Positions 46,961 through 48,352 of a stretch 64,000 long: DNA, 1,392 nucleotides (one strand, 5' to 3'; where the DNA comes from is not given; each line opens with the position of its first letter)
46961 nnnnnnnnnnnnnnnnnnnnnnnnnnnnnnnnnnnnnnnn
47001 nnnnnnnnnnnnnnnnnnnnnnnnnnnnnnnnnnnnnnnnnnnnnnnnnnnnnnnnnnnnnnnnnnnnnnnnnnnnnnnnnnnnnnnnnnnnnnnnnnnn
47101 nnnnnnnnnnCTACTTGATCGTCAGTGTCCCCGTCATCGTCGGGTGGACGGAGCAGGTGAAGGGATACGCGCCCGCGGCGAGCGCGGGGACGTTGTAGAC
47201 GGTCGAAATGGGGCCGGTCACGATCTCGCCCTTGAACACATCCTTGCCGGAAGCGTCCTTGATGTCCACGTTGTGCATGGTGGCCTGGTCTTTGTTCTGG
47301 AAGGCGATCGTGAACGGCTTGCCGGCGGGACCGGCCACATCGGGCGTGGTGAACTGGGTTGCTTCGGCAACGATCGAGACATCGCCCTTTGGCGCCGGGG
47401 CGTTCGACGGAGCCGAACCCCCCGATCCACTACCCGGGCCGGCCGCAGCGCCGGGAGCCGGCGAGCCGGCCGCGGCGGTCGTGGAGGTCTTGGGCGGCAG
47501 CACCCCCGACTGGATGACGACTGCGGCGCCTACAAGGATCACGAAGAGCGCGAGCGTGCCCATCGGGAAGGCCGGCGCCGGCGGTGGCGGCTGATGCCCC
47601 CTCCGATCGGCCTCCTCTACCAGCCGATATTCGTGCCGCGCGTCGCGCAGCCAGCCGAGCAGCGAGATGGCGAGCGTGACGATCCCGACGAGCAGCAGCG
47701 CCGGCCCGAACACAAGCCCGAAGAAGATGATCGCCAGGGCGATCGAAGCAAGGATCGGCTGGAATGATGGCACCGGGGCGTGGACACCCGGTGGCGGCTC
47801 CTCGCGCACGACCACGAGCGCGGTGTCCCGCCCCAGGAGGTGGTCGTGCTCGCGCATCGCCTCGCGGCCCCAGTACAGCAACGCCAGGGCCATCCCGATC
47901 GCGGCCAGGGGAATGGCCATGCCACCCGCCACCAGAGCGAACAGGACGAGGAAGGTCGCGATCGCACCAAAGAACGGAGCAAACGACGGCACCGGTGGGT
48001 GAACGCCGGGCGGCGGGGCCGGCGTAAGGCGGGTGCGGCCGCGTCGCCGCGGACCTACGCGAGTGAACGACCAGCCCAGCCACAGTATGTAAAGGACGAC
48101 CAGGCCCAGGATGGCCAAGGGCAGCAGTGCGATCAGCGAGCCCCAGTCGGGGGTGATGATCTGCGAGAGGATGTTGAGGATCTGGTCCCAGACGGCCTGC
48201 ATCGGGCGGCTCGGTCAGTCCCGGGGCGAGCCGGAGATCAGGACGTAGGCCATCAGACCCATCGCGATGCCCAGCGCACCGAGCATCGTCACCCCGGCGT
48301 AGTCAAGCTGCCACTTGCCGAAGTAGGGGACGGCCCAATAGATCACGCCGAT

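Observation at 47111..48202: Membrane protein with an internal 2-TM tandem repeat (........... motif) and C-terminal cupredoxin, directly downstream of the oxidase operon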

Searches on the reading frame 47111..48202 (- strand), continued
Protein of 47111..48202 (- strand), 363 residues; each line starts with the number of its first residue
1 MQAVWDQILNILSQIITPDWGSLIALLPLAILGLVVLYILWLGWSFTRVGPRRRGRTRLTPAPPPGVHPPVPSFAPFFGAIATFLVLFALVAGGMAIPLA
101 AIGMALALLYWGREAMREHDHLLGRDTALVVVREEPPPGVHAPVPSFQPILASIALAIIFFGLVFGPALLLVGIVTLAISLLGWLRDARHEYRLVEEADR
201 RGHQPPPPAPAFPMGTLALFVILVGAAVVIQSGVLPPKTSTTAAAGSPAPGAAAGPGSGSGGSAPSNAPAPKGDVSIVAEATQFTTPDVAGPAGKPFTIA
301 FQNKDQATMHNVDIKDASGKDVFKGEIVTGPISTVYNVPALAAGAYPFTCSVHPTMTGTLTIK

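Call 16: search_protein_families(library=pfam, proteins=[P0012, P0040, P0085, P0101, P0069, P0014], max_evalue=0.01)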
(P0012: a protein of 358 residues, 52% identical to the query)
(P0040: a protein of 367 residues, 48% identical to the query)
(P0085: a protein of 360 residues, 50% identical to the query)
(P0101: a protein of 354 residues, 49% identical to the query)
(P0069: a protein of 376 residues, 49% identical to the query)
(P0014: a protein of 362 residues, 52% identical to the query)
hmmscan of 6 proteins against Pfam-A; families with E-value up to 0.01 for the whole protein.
P0012 (358 aa): 3 families
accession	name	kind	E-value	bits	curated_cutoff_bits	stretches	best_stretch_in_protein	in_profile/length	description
PF12270.13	Cyt_c_ox_IV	-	6.9e-11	42.8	26.9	2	140-186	78-123/132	Cytochrome c oxidase subunit IV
PF13473.12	Cupredoxin_1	-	4.9e-09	36.6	27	1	269-356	22-103/104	Cupredoxin-like domain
PF18962.6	Por_Secre_tail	-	0.0013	19.4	27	1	287-342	5-59/75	Secretion system C-terminal sorting domain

P0040 (367 aa): 3 families
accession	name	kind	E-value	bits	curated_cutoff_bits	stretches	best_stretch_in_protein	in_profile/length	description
PF13473.12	Cupredoxin_1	-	3.8e-12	46.6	27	1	277-366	21-104/104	Cupredoxin-like domain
PF12270.13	Cyt_c_ox_IV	-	5.7e-07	30.1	26.9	1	142-186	80-123/132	Cytochrome c oxidase subunit IV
PF00127.26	Copper-bind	-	0.001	19.9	21.2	1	280-367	6-99/99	Copper binding proteins, plastocyanin/azurin family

P0085 (360 aa): 3 families
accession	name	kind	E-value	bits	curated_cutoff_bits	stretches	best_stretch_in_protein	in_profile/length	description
PF13473.12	Cupredoxin_1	-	5.7e-10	39.6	27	1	264-359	17-104/104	Cupredoxin-like domain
PF12270.13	Cyt_c_ox_IV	-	1.4e-08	35.3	26.9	2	140-188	78-125/132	Cytochrome c oxidase subunit IV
PF00127.26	Copper-bind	-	0.0024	18.7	21.2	1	272-360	7-99/99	Copper binding proteins, plastocyanin/azurin family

P0101 (354 aa): 3 families
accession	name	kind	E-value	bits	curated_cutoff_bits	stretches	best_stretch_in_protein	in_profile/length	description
PF13473.12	Cupredoxin_1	-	5.5e-11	42.9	27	1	255-353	14-104/104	Cupredoxin-like domain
PF12270.13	Cyt_c_ox_IV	-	2e-10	41.3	26.9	2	146-186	83-123/132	Cytochrome c oxidase subunit IV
PF00127.26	Copper-bind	-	3.4e-08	34.3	21.2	1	263-354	4-99/99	Copper binding proteins, plastocyanin/azurin family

P0069 (376 aa): 4 families
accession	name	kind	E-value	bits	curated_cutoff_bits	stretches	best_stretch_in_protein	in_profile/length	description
PF13473.12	Cupredoxin_1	-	5.8e-12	46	27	1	287-375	22-104/104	Cupredoxin-like domain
PF12270.13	Cyt_c_ox_IV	-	7.3e-06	26.5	26.9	1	150-192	81-123/132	Cytochrome c oxidase subunit IV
PF00127.26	Copper-bind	-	2e-05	25.4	21.2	1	288-376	5-99/99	Copper binding proteins, plastocyanin/azurin family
PF10746.14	Phage_holin_2_2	-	0.0091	16.1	25.4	0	158-192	15-51/61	Phage holin T7 family, holin superfamily II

P0014 (362 aa): 2 families
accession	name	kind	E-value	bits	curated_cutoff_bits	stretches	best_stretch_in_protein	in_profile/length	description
PF13473.12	Cupredoxin_1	-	7.4e-09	36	27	1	272-359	22-102/104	Cupredoxin-like domain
PF12270.13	Cyt_c_ox_IV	-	1.2e-05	25.8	26.9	1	148-188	83-123/132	Cytochrome c oxidase subunit IV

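Call 30: predict_structure(alignment_id=A4)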
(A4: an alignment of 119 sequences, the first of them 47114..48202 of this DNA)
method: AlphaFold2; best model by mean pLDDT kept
length: 363 residues; sequences in the alignment: 119
mean_pLDDT: 81.6   pTM: 0.45
mean pLDDT of the five models: 81.6, 81.2, 80.4, 77.3, 76.8
residues with pLDDT >= 90: 180; 70-90: 96; 50-70: 50; < 50: 37
segments of 3 or more residues with pLDDT < 50: 127-133, 239-267
pLDDT, mean of each block of 10 residues (from residue 1): 83 69 78 92 85 57 59 85 90 92 94 79 54 53 76 96 91 98 91 87 78 94 95 65 37 37 49 93 96 98 96 97 97 97 98 97 97
secondary structure, 60 per line:
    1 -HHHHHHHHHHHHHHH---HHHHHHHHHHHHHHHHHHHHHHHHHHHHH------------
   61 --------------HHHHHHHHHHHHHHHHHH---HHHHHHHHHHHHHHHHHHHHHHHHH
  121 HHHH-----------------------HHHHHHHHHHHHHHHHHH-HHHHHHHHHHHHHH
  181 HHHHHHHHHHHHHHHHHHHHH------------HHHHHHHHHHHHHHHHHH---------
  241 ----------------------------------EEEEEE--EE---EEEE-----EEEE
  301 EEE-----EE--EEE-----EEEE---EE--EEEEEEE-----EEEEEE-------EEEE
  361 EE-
elements in order: H2-16 H20-48 H75-92 H96-124 H148-165 H167-201 H214-231 E275-280 E288-291 E297-303 E313-315 E321-324 E332-338 E344-349 E357-362

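Call 64: fold_search(model_id=the predicted structure, library=pdb)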
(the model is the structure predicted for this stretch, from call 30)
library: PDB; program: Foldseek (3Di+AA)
matches with E <= 10: 1005; with E <= 0.001: 137
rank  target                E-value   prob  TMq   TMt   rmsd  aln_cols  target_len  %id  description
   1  6kol                  2.3e-07  1.00  0.23  0.62   3.4       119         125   19  Crystal structure of auracyanin from photosynthetic bacterium Roseiflexus castenholzii (released 2020-01-29)
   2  5fc9_A                2.6e-07  1.00  0.21  0.68   3.4       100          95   23  Novel Purple Cupredoxin from Nitrosopumilus maritimus (released 2016-05-11)
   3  1id2_A                5.3e-07  1.00  0.21  0.65   4.4       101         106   29  CRYSTAL STRUCTURE OF AMICYANIN FROM PARACOCCUS VERSUTUS (THIOBACILLUS VERSUTUS) (released 2001-04-11)
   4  2aan                  1.8e-06  1.00  0.23  0.63   2.5       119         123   19  Auracyanin A: A "blue" copper protein from the green thermophilic photosynthetic bacterium,chloroflexus aurantiacus (released 2006-07-11)
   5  3ply_A                1.9e-06  1.00  0.21  0.64   2.9        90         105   21  Structure of Oxidized P96G Mutant of Amicyanin (released 2011-02-09)
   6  1sfd_A                1.9e-06  1.00  0.21  0.64   3.0        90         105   23  oxidized form of amicyanin mutant P94F (released 2004-07-27)
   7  2idq                  2.1e-06  1.00  0.21  0.65   2.9        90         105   19  Structure of M98A mutant of amicyanin, Cu(II) (released 2007-03-13)
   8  4p5r                  2.2e-06  1.00  0.22  0.66   3.0        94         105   23  Structure of oxidized W45Y mutant of amicyanin (released 2014-04-23)
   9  2gb2                  2.9e-06  1.00  0.22  0.66   3.0        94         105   23  The P52G mutant of amicyanin in the Cu(II) state. (released 2006-08-01)
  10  3ie9                  3.5e-06  1.00  0.21  0.65   2.9        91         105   21  Structure of oxidized M98L mutant of amicyanin (released 2009-10-06)
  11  1mda_A                4.7e-06  1.00  0.19  0.57   5.2       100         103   21  CRYSTAL STRUCTURE OF AN ELECTRON-TRANSFER COMPLEX BETWEEN METHYLAMINE DEHYDROGENASE AND AMICYANIN (released 1993-10-31)
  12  3rym_A                6.0e-06  1.00  0.22  0.66   2.9        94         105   22  Structure of Oxidized M98K mutant of Amicyanin (released 2011-11-23)
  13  4hcf_B                7.1e-06  1.00  0.21  0.72   2.9        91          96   23  Crystal Structure of Uncharacterized Cupredoxin-like Domain Protein Cupredoxin_1 with Copper Bound from Bacillus anthr (released 2012-10-17)
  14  1sf3                  7.1e-06  1.00  0.21  0.64   2.9        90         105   22  Structure of the reduced form of the P94A mutant of amicyanin (released 2004-07-27)
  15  4hcf_A                9.5e-06  1.00  0.21  0.76   3.2        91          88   22  Crystal Structure of Uncharacterized Cupredoxin-like Domain Protein Cupredoxin_1 with Copper Bound from Bacillus anthr (released 2012-10-17)
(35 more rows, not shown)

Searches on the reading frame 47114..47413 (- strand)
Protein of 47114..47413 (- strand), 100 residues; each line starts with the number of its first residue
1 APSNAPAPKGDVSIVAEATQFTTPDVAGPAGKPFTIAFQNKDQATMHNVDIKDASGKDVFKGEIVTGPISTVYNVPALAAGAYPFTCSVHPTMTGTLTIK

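Call 66: search_solved_structures(query=window:47114-47413:-, max_evalue=0.01, show_alignments=3)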
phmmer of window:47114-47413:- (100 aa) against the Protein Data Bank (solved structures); distinct sequences matched with E-value up to 0.01: 9.
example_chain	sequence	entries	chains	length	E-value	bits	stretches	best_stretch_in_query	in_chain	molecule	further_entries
1id2_A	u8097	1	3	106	3.9e-07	33.7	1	6-98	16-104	AMICYANIN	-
3c75_A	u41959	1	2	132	7.2e-07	32.8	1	6-98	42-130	Amicyanin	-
1sf3_A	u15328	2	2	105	0.002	21.8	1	9-99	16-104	Amicyanin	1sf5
2qdv_A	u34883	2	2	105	0.002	21.8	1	9-99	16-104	Amicyanin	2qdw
4p5r_A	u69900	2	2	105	0.0021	21.7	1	9-99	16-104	Amicyanin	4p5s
1sfd_A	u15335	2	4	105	0.0028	21.3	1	9-99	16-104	Amicyanin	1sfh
1mda_A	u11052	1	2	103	0.0037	20.9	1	9-99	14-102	AMICYANIN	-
1aac_A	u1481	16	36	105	0.0039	20.8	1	9-99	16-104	AMICYANIN | PROTEIN (AMICYANIN)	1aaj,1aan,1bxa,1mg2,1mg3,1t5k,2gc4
2gb2_A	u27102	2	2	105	0.0053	20.4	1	9-99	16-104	Amicyanin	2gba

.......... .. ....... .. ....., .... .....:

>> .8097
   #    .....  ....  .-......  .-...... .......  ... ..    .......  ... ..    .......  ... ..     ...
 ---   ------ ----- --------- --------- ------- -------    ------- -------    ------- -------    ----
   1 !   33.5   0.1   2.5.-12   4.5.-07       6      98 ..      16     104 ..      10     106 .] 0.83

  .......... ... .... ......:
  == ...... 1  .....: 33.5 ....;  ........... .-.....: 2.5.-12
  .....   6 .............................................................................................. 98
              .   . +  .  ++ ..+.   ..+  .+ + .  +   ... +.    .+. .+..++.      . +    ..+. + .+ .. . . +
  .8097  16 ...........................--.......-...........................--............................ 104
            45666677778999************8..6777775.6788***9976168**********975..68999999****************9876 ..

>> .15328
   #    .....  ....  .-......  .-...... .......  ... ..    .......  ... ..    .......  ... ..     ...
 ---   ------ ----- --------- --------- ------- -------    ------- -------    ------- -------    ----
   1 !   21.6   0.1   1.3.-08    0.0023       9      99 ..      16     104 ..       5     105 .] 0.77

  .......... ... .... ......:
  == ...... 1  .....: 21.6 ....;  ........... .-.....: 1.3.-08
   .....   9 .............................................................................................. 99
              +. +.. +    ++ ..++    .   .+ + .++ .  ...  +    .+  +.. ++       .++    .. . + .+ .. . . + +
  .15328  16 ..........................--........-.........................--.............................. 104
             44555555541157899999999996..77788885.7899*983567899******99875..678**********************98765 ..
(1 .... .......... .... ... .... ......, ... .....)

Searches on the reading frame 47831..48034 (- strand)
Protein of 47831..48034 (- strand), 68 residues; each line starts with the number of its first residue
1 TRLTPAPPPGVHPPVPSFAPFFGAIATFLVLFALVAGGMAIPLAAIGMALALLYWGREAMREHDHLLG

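Call 13: search_solved_structures(query=A2, max_evalue=10, show_alignments=4)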
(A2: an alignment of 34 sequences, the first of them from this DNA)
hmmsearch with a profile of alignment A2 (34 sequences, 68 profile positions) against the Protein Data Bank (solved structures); distinct sequences matched with E-value up to 10: 22.
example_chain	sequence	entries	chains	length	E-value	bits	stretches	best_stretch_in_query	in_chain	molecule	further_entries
1m56_C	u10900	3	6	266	7.1e-05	26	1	12-62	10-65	CYTOCHROME C OXIDASE | Cytochrome c oxidase polypeptide III (Cytochrome AA3 subunit 3)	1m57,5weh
7o37_c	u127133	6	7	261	0.00037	23.7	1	12-62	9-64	Cytochrome c oxidase subunit 3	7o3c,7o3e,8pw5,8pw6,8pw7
5j4z_BC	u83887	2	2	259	0.00065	22.9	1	12-62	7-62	Cytochrome c oxidase subunit 3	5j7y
8zo8_C3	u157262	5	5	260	0.0011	22.2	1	12-62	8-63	Cytochrome c oxidase subunit 3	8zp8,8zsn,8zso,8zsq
8ugh_4C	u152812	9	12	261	0.0011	22.2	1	12-62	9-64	Cytochrome c oxidase subunit 3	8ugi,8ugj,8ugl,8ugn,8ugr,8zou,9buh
6koc_A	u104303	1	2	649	0.0029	20.8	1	11-52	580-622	AA3-600 quinol oxidase subunit I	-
6kob_A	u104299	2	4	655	0.0029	20.8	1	11-52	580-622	AA3-600 quinol oxidase subunit I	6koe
8d4t_P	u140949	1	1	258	0.0031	20.7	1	12-62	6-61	Cytochrome c oxidase subunit 3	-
9w2z_C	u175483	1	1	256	0.0032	20.7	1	12-62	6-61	Cytochrome c oxidase subunit 3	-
1occ_C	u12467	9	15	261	0.0033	20.6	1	12-62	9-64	CYTOCHROME C OXIDASE | Cytochrome c oxidase subunit 3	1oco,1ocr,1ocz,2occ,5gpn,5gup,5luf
5b1b_C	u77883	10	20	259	0.0034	20.6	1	12-62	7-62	Cytochrome c oxidase subunit 3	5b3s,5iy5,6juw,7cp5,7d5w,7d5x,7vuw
5xdx_C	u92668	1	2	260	0.0034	20.6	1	12-62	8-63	Cytochrome c oxidase subunit 3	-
1v54_C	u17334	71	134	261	0.0034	20.6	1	12-62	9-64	Cytochrome c oxidase polypeptide III | Cytochrome c oxidase subunit 3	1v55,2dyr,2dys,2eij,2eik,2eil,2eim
5z62_C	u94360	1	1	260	0.015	18.6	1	12-62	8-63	Cytochrome c oxidase subunit 3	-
9i6f_C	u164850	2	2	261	0.015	18.5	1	12-62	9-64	Cytochrome c oxidase subunit 3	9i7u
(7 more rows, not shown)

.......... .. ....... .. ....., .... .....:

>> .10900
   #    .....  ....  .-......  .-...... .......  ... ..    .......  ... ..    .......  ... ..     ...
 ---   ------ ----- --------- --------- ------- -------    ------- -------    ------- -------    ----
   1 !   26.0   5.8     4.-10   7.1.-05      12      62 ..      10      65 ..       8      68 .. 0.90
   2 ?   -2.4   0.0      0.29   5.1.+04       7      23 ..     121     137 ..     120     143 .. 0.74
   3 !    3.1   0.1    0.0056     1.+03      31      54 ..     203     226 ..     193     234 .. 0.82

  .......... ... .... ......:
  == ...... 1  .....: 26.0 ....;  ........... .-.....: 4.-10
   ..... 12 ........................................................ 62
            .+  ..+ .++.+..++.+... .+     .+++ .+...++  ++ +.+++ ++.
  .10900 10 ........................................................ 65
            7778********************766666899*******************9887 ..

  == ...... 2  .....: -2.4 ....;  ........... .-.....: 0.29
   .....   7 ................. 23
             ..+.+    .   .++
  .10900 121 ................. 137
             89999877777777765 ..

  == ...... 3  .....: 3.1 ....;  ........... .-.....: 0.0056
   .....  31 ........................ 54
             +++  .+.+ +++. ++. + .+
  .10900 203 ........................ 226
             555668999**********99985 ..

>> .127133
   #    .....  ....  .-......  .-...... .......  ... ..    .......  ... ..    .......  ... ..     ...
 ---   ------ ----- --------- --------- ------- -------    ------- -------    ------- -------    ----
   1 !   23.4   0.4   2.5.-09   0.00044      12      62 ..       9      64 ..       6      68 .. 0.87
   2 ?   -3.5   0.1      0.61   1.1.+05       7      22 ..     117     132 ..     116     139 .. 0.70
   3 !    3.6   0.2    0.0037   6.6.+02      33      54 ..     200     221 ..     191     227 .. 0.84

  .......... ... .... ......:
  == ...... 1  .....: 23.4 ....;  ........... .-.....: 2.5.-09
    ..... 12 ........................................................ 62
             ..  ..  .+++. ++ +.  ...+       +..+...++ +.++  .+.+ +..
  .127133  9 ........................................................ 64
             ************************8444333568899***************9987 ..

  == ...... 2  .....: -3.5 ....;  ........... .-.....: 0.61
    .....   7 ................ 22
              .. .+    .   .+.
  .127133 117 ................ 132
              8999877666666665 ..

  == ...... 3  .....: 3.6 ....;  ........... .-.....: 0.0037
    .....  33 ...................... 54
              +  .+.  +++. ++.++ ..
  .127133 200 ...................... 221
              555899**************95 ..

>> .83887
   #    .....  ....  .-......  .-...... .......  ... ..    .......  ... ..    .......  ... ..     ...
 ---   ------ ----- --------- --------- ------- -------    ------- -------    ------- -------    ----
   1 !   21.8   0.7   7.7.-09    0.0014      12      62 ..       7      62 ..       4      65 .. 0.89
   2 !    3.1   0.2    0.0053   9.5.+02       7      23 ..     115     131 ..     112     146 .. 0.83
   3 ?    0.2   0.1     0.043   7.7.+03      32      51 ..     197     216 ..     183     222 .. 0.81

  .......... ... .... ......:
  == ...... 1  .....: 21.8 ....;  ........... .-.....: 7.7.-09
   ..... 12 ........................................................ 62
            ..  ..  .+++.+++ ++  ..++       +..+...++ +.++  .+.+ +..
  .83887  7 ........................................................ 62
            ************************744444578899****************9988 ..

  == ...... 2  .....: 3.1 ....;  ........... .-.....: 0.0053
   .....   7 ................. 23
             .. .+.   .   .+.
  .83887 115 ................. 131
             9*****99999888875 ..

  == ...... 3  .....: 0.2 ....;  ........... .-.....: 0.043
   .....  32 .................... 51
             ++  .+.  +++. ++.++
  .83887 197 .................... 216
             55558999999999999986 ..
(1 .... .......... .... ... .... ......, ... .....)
